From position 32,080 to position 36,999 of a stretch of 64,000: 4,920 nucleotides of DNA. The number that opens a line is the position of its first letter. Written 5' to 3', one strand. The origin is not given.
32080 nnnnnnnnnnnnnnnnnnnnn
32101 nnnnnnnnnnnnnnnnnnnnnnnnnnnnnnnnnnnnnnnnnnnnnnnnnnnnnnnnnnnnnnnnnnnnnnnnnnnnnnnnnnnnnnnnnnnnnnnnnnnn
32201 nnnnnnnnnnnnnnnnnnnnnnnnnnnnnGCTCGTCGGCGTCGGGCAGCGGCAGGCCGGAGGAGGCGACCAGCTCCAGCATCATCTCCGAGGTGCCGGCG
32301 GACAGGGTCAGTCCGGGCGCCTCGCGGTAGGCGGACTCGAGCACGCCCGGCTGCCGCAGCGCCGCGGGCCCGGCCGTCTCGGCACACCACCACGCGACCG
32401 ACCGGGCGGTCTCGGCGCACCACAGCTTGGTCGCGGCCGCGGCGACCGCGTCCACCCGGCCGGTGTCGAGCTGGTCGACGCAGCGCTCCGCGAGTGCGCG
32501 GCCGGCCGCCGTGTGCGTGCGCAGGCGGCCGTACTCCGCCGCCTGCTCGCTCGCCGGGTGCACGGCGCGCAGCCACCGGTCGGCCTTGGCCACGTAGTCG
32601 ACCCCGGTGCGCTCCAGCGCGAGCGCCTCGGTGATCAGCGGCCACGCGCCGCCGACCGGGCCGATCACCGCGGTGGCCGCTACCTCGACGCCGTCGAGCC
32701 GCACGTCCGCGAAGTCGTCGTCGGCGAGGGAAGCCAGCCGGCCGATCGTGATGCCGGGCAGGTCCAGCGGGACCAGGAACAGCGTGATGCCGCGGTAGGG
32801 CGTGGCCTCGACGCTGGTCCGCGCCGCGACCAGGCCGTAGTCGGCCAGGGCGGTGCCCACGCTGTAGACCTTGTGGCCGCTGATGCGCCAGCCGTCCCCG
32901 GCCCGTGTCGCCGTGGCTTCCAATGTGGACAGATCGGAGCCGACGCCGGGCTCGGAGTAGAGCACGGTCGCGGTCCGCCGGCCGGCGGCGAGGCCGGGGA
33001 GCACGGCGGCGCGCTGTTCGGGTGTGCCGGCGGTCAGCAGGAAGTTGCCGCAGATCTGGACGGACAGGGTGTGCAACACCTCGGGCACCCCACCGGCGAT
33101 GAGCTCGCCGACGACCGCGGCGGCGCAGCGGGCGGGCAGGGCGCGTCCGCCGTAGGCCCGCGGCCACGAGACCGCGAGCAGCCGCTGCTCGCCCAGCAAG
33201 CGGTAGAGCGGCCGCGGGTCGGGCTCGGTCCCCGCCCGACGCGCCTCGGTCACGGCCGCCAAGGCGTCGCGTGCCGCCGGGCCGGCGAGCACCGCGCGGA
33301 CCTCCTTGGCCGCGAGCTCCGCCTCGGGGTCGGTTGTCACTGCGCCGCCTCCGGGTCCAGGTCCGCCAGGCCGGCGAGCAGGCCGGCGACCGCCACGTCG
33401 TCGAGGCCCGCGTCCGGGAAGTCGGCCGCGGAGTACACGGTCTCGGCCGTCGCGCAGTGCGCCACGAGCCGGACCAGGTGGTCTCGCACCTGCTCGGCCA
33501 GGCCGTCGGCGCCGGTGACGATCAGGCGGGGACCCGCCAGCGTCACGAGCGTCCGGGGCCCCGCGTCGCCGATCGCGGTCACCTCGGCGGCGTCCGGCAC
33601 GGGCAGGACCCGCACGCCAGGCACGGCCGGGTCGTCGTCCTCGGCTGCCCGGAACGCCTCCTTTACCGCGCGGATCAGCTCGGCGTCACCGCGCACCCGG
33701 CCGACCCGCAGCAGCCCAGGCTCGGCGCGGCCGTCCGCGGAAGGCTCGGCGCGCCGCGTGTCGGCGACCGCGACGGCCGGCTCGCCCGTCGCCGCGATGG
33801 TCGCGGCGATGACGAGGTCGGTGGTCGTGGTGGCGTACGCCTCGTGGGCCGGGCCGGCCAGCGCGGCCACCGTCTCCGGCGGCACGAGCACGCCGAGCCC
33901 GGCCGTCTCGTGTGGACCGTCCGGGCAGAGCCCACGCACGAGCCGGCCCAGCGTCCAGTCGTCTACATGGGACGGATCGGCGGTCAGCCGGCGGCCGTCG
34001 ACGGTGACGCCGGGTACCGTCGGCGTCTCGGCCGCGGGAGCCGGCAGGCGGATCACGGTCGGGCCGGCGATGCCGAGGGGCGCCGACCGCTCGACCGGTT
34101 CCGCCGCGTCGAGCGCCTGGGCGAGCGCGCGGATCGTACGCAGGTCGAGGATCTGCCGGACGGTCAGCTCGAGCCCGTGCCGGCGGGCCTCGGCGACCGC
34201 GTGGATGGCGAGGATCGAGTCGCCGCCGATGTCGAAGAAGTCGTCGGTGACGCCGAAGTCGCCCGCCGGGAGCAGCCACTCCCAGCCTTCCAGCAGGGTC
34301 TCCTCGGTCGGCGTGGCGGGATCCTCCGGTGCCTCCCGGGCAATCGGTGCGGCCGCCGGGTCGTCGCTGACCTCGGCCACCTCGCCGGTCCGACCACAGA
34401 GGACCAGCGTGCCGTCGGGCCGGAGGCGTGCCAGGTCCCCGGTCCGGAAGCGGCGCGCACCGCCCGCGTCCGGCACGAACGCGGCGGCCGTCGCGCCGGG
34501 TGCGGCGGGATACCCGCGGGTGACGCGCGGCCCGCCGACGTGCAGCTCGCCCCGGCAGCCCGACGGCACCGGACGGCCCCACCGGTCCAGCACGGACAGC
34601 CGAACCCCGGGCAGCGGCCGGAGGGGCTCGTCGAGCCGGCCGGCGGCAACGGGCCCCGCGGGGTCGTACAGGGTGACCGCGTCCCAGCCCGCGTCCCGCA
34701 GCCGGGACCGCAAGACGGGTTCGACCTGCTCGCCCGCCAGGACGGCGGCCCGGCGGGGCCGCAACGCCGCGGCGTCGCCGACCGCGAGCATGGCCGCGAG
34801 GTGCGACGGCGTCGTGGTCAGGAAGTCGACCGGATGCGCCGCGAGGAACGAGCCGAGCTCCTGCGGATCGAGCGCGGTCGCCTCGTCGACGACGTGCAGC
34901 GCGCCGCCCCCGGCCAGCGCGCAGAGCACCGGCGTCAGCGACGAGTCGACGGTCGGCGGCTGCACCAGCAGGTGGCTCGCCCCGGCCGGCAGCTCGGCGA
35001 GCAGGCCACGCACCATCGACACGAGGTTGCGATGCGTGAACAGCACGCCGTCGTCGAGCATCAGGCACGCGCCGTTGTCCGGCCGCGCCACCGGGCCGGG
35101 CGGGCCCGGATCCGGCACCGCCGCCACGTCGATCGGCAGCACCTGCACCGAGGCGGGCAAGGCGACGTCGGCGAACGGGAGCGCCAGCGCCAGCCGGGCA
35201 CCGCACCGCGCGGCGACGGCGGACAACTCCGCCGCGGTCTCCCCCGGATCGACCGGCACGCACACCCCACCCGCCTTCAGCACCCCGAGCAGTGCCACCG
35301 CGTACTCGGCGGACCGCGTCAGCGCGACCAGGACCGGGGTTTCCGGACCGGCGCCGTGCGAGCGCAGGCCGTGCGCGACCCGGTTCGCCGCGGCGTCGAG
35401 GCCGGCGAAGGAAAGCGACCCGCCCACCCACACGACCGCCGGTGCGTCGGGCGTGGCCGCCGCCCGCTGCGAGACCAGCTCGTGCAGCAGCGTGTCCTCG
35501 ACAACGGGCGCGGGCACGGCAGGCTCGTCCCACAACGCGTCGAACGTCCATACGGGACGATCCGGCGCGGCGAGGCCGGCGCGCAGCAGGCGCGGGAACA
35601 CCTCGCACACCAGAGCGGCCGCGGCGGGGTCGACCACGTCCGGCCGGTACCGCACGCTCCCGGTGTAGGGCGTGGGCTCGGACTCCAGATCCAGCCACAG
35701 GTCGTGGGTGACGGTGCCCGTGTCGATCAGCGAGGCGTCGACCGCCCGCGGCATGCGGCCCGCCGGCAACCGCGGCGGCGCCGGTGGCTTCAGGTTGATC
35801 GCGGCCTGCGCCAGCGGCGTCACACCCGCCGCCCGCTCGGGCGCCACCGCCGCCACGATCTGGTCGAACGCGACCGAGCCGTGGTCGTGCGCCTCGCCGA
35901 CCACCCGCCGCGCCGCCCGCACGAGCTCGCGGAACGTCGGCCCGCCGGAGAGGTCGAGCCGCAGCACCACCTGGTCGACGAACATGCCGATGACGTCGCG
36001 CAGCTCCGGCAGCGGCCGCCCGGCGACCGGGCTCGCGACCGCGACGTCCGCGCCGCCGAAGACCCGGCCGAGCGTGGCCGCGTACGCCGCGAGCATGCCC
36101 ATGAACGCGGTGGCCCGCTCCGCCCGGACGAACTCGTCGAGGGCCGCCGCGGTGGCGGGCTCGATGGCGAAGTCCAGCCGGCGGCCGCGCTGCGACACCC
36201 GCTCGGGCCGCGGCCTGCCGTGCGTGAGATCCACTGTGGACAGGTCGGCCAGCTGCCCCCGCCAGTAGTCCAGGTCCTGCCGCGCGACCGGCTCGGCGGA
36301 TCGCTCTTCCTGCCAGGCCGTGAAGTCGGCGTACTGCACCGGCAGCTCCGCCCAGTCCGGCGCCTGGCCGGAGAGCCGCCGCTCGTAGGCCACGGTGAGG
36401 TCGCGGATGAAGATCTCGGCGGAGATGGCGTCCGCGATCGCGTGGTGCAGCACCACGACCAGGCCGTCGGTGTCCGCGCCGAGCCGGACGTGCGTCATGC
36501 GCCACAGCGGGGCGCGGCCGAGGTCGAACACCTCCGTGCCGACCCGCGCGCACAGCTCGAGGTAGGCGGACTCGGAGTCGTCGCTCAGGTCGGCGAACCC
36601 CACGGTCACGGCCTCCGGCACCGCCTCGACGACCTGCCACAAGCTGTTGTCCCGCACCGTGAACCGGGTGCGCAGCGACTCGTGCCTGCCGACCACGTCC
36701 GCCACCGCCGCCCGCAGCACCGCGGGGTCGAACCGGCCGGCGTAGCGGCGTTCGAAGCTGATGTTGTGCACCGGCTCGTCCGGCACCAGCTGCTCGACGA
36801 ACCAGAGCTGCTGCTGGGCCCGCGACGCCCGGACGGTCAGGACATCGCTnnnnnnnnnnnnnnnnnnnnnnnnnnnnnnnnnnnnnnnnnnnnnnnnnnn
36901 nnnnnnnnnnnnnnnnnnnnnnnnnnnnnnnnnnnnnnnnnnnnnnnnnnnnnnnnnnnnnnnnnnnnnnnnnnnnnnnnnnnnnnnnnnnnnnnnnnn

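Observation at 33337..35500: Module with a gutted A domain and eroded epimerase that keeps its T(E) signature and docking tail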

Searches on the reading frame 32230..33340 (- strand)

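Call 78: search_solved_structures(query=window:32230-33340:-, max_evalue=1e-40, show_alignments=1)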
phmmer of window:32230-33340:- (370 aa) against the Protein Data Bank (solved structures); distinct sequences matched with E-value up to 1e-40: 1.
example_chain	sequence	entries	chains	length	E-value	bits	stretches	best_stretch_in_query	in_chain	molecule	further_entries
8hk0_A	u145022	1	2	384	1.3e-84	287.5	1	13-361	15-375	Acyl-CoA dehydrogenase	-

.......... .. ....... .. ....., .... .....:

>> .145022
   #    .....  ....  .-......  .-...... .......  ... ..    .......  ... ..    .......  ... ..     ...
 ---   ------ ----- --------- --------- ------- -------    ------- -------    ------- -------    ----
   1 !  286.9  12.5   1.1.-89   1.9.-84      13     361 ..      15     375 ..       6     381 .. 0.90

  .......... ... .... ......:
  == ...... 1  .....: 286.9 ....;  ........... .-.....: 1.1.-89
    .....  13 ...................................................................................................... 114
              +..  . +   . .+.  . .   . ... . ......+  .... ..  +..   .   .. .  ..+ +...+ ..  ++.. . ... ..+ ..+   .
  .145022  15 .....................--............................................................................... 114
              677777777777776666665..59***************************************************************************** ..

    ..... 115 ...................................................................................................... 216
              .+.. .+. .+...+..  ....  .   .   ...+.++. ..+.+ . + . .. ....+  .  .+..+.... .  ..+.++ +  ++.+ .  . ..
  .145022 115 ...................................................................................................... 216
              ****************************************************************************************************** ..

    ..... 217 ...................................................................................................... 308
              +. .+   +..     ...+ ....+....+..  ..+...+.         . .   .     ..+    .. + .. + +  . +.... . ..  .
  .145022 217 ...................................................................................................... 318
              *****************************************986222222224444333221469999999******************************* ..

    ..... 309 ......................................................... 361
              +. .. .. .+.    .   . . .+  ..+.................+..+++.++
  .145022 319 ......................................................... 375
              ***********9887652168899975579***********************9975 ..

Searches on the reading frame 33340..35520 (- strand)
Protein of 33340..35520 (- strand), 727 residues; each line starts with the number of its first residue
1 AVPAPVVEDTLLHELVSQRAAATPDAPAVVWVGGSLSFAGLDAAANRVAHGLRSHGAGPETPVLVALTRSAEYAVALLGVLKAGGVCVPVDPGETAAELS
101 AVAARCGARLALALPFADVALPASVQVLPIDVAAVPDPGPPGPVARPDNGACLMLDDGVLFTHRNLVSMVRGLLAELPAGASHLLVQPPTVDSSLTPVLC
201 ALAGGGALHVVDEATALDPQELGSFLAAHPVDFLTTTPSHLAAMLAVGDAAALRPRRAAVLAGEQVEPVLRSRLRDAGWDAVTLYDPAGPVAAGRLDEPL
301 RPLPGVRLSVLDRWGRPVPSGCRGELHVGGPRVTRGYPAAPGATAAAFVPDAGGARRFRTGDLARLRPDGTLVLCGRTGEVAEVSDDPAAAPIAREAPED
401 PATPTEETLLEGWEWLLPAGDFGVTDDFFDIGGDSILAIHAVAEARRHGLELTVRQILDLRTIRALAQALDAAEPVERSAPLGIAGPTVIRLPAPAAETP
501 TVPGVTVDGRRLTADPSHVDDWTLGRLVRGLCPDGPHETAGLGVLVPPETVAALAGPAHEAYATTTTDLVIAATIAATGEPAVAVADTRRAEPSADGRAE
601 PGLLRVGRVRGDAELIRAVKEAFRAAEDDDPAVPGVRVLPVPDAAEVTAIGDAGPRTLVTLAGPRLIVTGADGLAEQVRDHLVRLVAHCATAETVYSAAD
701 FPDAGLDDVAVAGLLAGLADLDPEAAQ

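Call 21: find_related_loci(query=window:33340-35520:-, collection=genome_contigs, flank=10000)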
Query window:33340-35520:- (727 aa) in genome_contigs; peptide patterns used: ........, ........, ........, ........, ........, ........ (x = any residue, [..] = any of these).
376 stretches matched a pattern; 133 encode a relative of the query (tblastn E <= 1e-3); the best 80 are kept; 80 distinct loci.
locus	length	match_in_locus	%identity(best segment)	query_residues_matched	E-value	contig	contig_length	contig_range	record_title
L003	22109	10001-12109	68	11-718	0e+0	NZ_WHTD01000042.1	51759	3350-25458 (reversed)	MAG: Actinophytocola sp. isolate Dino_bin25 k141_343575_length_51759_cov_21.3482, whole genome shotgun sequence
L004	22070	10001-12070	60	4-726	0e+0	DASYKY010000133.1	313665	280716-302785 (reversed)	MAG TPA_asm: Actinophytocola sp. isolate SMAG_U4334 k141_3461109, whole genome shotgun sequence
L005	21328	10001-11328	48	276-720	7e-76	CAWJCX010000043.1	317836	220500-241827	MAG: uncultured Actinomycetota bacterium isolate MFD04935.bin.3.412 genome assembly, contig: contig_6606, whole genome s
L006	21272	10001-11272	35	9-394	5e-43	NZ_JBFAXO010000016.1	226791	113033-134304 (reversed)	Streptomyces sp. NPDC051954 NPDC051954_52_C6.ctg-0016, whole genome shotgun sequence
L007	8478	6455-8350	35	1-482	3e-40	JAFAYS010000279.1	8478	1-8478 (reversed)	MAG: Chloroflexota bacterium isolate CP_BM_RX_R8_21 BM_RX_R8_k147_971201, whole genome shotgun sequence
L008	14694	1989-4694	35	12-471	2e-39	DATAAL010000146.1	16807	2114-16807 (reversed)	MAG TPA_asm: Longimicrobiaceae bacterium isolate SMAG_U6671 k141_1192058, whole genome shotgun sequence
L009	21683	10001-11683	33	12-472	5e-37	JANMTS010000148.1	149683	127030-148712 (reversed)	MAG: Holophagales bacterium isolate SOY_29_metabat_132 SOY_29_k141_1710641, whole genome shotgun sequence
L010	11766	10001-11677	33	15-467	5e-37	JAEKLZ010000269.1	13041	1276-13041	MAG: Inquilinus limosus isolate YM_69_17 YM_S32_scaffold_721, whole genome shotgun sequence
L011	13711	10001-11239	35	7-384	2e-36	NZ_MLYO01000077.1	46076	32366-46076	Streptomyces monashensis strain MUSC 1 77, whole genome shotgun sequence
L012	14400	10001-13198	25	9-476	2e-34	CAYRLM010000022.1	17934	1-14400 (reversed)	MAG TPA_asm: uncultured Ruminococcus sp. isolate SRP222552_co1_130 genome assembly, contig: NODE_1994_length_17934_cov_1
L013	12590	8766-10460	33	11-462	2e-34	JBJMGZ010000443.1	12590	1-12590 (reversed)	MAG: Thermoanaerobaculia bacterium isolate 12C18O_48h_100_P16_coass_bin_34 k141_1284787, whole genome shotgun sequence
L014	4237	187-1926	34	9-475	3e-34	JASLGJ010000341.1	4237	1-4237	MAG: Candidatus Elarobacter sp. isolate SHSU.bins.438 k141_3294045, whole genome shotgun sequence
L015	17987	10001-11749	37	9-471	3e-35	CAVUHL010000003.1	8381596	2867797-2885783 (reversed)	MAG: uncultured Holophagales bacterium isolate MFD01916.bin.1.17 genome assembly, contig: contig_1998, whole genome shot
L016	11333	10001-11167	37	23-384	3e-38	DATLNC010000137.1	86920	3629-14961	MAG TPA_asm: Thermoanaerobaculia bacterium isolate SMAG_U13790 k141_2969490, whole genome shotgun sequence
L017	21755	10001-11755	32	4-472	1e-32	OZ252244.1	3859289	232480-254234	MAG: Gemmatimonadales bacterium isolate 778196b6-71c8-4481-9959-de3bde75d7a7 genome assembly, chromosome: 1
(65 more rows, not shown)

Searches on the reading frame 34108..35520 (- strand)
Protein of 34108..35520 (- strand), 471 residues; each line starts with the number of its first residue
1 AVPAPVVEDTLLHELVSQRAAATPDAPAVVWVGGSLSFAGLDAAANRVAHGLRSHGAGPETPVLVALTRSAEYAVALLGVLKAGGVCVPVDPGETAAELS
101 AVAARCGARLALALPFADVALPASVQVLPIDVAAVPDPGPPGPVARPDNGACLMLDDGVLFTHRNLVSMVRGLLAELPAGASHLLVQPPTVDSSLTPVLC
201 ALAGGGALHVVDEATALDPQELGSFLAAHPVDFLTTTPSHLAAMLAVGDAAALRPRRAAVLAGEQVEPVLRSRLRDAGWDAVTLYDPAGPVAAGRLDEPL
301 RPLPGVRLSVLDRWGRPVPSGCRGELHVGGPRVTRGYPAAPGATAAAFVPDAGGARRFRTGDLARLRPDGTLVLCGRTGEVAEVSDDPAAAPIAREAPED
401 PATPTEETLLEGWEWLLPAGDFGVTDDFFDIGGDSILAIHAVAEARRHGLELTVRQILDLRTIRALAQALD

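Call 12: search_protein_families(library=pfam, proteins=[window:34108-35520:-], max_evalue=10)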
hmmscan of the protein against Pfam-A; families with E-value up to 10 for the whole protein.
window:34108-35520:- (471 aa): 2 families
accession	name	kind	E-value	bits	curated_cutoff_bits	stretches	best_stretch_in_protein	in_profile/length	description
PF00501.34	AMP-binding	-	9.2e-46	156.8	29.9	2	18-117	3-100/384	AMP-binding enzyme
PF00550.31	PP-binding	-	5.6e-12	46.2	20.8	1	418-470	14-67/67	Phosphopantetheine attachment site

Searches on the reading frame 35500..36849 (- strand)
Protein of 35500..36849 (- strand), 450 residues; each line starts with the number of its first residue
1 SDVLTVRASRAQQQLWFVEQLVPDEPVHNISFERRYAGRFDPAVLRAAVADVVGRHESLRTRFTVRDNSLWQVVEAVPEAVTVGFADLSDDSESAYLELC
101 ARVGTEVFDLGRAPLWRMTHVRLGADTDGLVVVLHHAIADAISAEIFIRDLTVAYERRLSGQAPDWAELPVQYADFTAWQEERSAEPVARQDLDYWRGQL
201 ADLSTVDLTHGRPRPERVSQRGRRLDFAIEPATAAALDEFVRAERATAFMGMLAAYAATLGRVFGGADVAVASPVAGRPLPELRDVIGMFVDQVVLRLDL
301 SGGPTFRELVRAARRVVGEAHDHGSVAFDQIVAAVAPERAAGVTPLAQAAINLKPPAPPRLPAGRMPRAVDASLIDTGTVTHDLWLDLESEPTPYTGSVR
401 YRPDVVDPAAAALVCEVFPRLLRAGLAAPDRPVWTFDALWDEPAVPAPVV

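Call 96: search_solved_structures(query=window:35500-36849:-, max_evalue=1e-10)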
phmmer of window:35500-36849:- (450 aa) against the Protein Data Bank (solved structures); distinct sequences matched with E-value up to 1e-10: 40.
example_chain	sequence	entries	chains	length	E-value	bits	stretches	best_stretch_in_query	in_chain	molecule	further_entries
5u89_A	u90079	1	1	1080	5.8e-56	193.5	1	8-442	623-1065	Amino acid adenylation domain protein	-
8qnf_A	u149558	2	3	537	1.2e-50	176.1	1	5-440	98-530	Condensation domain TomBC from the Tomaymycin non-ribosomal peptide synthetase | Tomaymycin non-ribosomal peptide synthetase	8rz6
7kvw_A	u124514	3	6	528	4.5e-50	174.1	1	9-433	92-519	PCP-C didomain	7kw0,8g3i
8fx6_A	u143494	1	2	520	5e-50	174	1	9-433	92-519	PCP-C didomain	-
7kw2_A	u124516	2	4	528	1e-49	173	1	9-433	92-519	PCP-C didomain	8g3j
8fx7_A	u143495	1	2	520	1.1e-49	172.8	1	9-433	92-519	PCP-C didomain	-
6p1j_A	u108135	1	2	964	1.4e-48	169.2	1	9-433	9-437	Txo2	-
8z0q_C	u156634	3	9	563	7.6e-47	163.5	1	11-425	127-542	Special condensation domain in NRPS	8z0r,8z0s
6oyf_A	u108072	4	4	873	2.4e-46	161.8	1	9-430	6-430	Txo1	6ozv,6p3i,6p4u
4znm_A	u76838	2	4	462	2.5e-35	125.5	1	23-344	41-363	C-domain type II peptide synthetase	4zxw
2jgp_A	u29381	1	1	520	7.1e-34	120.7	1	9-349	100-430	TYROCIDINE SYNTHETASE 3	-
4tx2_B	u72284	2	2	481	9.6e-34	120.3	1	12-448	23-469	Non-ribosomal peptide synthetase | Peptide synthetase, module 7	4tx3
6m7l_B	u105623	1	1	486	8.7e-31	110.5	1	10-431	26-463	Putative non-ribosomal peptide synthetase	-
8xjz_C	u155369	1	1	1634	1.6e-30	109.7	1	8-401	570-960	Peptide synthetase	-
9uay_A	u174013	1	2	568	8.1e-30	107.4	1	7-363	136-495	CmnI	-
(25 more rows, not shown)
